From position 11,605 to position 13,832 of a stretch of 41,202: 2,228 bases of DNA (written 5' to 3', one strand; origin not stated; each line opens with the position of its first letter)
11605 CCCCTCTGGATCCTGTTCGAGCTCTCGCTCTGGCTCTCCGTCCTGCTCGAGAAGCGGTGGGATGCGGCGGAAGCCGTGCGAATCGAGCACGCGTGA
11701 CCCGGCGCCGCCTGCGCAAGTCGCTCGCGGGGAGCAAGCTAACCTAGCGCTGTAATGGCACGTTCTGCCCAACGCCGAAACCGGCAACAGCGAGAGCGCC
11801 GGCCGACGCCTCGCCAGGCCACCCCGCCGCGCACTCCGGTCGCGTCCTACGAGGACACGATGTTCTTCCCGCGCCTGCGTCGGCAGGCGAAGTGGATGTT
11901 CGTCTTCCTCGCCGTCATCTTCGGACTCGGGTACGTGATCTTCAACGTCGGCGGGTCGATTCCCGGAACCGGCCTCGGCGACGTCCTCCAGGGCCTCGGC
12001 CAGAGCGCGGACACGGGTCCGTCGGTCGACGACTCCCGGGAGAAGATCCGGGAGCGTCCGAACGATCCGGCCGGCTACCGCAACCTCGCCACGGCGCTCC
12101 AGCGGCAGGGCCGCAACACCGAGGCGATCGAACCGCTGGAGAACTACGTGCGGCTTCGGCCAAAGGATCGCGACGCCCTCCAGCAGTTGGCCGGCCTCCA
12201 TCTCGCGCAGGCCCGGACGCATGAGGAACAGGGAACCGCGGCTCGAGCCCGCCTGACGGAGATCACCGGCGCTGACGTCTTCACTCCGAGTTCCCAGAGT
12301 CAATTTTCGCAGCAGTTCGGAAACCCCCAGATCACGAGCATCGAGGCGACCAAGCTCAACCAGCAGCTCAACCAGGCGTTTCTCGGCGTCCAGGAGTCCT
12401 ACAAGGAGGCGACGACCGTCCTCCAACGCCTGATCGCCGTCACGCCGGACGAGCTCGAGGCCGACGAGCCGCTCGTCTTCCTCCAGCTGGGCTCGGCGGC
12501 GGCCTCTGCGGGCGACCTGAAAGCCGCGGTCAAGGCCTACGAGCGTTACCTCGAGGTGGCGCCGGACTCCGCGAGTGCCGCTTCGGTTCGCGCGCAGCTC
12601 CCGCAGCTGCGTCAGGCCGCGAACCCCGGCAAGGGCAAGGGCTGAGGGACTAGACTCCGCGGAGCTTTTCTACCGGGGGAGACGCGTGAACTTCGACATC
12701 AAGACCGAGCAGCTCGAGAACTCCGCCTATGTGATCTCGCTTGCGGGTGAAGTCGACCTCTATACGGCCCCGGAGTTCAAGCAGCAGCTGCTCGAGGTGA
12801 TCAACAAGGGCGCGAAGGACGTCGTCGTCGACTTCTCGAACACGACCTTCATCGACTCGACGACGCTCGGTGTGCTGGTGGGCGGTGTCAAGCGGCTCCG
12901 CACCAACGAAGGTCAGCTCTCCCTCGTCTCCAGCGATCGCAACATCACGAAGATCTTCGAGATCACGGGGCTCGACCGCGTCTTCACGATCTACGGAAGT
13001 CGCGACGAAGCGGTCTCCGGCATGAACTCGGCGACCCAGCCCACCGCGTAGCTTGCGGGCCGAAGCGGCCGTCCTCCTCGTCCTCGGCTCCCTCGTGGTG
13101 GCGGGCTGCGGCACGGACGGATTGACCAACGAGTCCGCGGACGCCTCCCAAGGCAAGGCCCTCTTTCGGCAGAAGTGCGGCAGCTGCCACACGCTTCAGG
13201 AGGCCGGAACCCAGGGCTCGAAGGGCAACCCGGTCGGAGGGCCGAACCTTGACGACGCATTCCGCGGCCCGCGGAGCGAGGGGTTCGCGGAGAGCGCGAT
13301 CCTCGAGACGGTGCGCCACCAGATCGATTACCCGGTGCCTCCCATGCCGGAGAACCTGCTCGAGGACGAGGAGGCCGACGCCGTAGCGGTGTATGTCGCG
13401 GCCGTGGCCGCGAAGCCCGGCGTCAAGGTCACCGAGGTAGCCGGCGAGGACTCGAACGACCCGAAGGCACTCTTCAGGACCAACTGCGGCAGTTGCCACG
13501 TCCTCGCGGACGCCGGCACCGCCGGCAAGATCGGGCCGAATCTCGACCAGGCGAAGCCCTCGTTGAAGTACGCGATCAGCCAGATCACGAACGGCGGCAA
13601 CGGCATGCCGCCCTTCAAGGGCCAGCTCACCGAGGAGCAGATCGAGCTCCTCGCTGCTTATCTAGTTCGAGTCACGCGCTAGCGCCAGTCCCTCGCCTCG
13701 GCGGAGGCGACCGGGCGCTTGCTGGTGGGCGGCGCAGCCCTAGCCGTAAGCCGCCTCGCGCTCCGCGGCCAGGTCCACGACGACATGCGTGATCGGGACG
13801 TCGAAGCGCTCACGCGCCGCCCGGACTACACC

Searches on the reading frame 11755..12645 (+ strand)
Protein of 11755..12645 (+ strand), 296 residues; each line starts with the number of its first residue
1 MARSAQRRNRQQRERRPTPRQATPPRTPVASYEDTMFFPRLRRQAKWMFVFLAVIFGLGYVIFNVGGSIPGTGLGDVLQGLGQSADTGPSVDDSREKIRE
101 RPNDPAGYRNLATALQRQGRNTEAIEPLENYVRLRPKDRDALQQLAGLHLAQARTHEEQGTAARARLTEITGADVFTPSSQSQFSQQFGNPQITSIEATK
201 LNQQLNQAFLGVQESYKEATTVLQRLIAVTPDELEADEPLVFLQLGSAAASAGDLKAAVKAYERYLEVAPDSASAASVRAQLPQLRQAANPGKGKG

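Call 72: search_protein_families(library=pfam, proteins=[window:11755-12645:+], max_evalue=0.00001)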
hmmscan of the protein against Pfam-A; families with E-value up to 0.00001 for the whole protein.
window:11755-12645:+ (296 aa): 9 families
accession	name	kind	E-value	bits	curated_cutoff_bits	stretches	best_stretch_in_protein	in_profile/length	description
PF13371.12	TPR_9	-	5.4e-14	52.4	35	1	213-282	8-72/73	Tetratricopeptide repeat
PF13428.12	TPR_14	-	1.8e-12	47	23.5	0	105-146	1-42/44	Tetratricopeptide repeat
PF07719.23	TPR_2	-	4.3e-08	33.1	27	0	241-271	3-33/34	Tetratricopeptide repeat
PF00515.34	TPR_1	-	4.9e-08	32.9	27.8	0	241-271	3-33/34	Tetratricopeptide repeat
PF13424.12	TPR_12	-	3.8e-07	30.6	30.1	0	213-270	16-76/77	Tetratricopeptide repeat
PF13181.12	TPR_8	-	5.9e-07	29.6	25.7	0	243-271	5-33/34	Tetratricopeptide repeat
PF13432.12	TPR_16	-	1.6e-06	28.9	32.7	0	243-281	1-39/65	Tetratricopeptide repeat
PF14559.12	TPR_19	-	2.6e-06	28.1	25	0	214-282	5-68/68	Tetratricopeptide repeat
PF13174.12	TPR_6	-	7.5e-06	26.7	26.3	0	242-272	3-33/33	Tetratricopeptide repeat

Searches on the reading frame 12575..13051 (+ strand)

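Call 73: search_protein_families(library=pfam, proteins=[window:12575-13051:+], max_evalue=0.00001)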
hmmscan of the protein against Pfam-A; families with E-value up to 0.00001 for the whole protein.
window:12575-13051:+ (158 aa): 2 families
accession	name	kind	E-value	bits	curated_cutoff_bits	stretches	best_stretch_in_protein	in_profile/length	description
PF01740.26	STAS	-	9.7e-21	74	22.6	1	49-146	8-106/106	STAS domain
PF13466.11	STAS_2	-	1.5e-14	54.3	29.2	1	54-134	1-80/80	STAS domain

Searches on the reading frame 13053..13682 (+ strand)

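Call 72: search_protein_families(library=pfam, proteins=[window:13053-13682:+], max_evalue=0.00001)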
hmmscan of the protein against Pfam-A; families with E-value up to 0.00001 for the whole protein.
window:13053-13682:+ (209 aa): 3 families
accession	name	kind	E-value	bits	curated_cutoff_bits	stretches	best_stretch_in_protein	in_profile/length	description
PF13442.11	Cytochrome_CBB3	-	7.6e-25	87.5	27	2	135-204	4-68/68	Cytochrome C oxidase, cbb3-type, subunit III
PF00034.26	Cytochrom_C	-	4e-18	66.9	21.3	1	32-117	2-88/90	Cytochrome c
PF14495.11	Cytochrom_C550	-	7.6e-08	32.6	27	0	119-161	11-53/136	Cytochrome c-550 domain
